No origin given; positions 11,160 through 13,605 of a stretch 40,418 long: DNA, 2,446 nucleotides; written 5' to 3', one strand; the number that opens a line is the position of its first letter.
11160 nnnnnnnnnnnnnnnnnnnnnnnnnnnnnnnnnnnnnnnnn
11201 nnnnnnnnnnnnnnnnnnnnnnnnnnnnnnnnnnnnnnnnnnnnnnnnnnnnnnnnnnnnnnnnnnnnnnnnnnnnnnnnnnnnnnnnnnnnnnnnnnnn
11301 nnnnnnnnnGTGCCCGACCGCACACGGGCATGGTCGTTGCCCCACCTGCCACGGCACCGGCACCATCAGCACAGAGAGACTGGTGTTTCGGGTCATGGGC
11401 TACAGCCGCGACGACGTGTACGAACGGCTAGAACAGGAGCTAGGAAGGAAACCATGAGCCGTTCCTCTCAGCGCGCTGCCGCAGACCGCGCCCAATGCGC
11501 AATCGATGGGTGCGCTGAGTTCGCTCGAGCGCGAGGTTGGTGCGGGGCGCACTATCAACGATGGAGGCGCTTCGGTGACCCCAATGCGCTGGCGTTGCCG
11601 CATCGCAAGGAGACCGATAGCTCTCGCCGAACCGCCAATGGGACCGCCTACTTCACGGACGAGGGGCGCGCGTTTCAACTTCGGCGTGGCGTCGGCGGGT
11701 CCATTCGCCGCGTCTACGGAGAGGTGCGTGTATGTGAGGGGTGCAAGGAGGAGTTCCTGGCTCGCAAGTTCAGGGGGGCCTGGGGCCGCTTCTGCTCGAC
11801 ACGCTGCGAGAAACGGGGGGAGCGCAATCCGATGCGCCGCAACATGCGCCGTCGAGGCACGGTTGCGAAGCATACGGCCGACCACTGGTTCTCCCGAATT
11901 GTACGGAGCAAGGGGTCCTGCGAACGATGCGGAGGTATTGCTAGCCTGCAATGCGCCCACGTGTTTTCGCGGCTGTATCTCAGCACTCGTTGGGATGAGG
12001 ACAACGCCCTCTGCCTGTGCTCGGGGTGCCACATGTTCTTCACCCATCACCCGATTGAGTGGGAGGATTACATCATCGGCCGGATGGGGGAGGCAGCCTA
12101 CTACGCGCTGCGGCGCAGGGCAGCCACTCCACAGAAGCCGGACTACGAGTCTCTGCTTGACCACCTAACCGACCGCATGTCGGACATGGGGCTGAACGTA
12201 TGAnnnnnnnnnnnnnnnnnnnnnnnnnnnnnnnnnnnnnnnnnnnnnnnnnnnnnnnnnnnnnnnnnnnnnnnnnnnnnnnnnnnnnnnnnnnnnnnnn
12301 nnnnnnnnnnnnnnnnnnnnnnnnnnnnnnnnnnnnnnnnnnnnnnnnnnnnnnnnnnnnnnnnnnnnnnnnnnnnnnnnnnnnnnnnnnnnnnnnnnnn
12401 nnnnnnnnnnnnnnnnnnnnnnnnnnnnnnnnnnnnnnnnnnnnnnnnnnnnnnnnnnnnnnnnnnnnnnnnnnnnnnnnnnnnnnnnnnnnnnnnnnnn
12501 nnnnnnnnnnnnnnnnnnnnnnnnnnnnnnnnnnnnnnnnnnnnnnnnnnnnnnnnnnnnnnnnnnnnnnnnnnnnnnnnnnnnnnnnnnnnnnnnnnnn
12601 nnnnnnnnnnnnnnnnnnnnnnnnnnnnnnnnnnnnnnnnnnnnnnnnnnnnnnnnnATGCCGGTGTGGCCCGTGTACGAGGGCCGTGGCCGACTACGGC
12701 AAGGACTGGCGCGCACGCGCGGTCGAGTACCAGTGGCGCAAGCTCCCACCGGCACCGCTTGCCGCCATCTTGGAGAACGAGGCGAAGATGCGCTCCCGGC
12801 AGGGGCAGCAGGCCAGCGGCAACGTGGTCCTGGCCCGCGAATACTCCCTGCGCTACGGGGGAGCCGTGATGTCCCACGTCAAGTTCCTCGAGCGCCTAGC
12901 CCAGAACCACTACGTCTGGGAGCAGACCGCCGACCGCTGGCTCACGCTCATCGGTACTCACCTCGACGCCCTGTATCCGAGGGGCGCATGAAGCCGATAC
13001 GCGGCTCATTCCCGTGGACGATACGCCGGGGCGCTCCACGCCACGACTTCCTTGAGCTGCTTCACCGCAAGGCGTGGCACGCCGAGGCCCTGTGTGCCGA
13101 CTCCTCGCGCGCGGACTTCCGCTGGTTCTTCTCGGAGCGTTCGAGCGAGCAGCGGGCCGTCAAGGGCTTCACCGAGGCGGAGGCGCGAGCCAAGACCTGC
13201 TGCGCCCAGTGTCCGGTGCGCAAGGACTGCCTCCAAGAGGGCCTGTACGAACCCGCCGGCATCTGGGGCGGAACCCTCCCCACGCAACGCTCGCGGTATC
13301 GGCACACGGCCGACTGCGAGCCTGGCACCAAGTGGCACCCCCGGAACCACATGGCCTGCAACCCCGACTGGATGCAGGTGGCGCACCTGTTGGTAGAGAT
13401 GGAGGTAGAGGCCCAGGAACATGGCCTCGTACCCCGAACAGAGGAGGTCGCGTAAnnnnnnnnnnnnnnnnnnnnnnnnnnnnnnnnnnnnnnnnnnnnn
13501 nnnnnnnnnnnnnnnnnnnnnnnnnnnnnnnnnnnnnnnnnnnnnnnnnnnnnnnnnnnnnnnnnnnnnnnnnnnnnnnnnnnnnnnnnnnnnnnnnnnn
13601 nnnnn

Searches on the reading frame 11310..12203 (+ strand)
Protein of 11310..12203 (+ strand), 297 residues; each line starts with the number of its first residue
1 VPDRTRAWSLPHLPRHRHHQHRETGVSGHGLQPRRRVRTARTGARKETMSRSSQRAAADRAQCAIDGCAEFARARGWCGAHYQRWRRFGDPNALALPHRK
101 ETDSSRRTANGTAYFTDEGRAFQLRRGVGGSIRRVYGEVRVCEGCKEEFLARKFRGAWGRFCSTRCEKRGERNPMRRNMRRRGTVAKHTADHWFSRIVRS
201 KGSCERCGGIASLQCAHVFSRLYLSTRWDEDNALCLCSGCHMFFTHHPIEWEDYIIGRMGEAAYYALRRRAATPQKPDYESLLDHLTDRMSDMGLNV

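Call 17: search_protein_families(library=pfam, proteins=[window:11310-12203:+], max_evalue=0.01)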
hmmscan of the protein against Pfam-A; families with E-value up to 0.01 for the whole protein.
window:11310-12203:+ (297 aa): 1 family
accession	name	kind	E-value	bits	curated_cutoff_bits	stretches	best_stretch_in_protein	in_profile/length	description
PF13391.12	HNH_2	-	0.0016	18.7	21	1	204-247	1-61/66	HNH endonuclease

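Call 35: search_protein_families(library=phrogs, proteins=[window:11310-12203:+], max_evalue=0.01)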
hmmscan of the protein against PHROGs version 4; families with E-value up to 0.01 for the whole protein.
window:11310-12203:+ (297 aa): 10 families
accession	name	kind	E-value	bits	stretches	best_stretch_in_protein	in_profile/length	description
phrog_1271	-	DNA, RNA and nucleotide metabolism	5.2e-14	53.4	2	127-247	207-318/361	HNH endonuclease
phrog_5034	-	DNA, RNA and nucleotide metabolism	8.8e-14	52.8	1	180-282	9-116/138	NinG/ Rap DNA junction specific endonuclease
phrog_5351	-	DNA, RNA and nucleotide metabolism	6.8e-09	37.1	1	62-155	8-102/171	HNH endonuclease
phrog_7370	-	DNA, RNA and nucleotide metabolism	3.4e-05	24.9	1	175-248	15-87/115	HNH endonuclease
phrog_15471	-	DNA, RNA and nucleotide metabolism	0.002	19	1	137-208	100-165/183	HNH endonuclease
phrog_144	-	DNA, RNA and nucleotide metabolism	0.0032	18.1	1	153-241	36-129/175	HNH endonuclease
phrog_3593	-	DNA, RNA and nucleotide metabolism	0.004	17.9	1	57-101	8-52/210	HNH endonuclease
phrog_1333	-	unknown function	0.0062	17.7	1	115-187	77-145/166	-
phrog_740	-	DNA, RNA and nucleotide metabolism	0.007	16.4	1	197-248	34-88/332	HNH endonuclease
phrog_2862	-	unknown function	0.0088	17.3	0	141-187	4-47/118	-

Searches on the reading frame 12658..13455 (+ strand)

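Call 17: search_protein_families(library=pfam, proteins=[window:12658-13455:+], max_evalue=0.01)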
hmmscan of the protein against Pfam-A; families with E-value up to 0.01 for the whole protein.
window:12658-13455:+ (265 aa): 1 family
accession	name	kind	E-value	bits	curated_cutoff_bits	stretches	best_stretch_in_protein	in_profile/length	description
PF02467.21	Whib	-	6.1e-12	46.4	23.6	1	140-212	1-63/65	Transcription factor WhiB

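Call 35: search_protein_families(library=phrogs, proteins=[window:12658-13455:+], max_evalue=0.01)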
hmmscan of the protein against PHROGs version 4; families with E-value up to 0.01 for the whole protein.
window:12658-13455:+ (265 aa): 8 families
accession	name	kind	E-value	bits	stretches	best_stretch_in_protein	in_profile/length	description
phrog_472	-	transcription regulation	1.1e-13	51.8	1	134-222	34-115/523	WhiB transcriptional factor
phrog_1333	-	unknown function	6.1e-12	47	1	135-235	15-107/166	-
phrog_10071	-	transcription regulation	5.4e-11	43.4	1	138-218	11-85/196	transcriptional regulator WhiB-like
phrog_12112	-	transcription regulation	9.9e-08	33.3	1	155-217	19-69/130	transcriptional regulator WhiB-like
phrog_14459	-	transcription regulation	7.2e-07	30.7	1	138-218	14-85/137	transcriptional regulator WhiB-like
phrog_14304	-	transcription regulation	2.1e-06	28.7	1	137-213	41-122/187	transcriptional regulator WhiB-like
phrog_9926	-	transcription regulation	1.7e-05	26.1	1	156-216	37-94/107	transcriptional regulator WhiB-like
phrog_8273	-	unknown function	0.00042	21.3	1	173-216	130-175/216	-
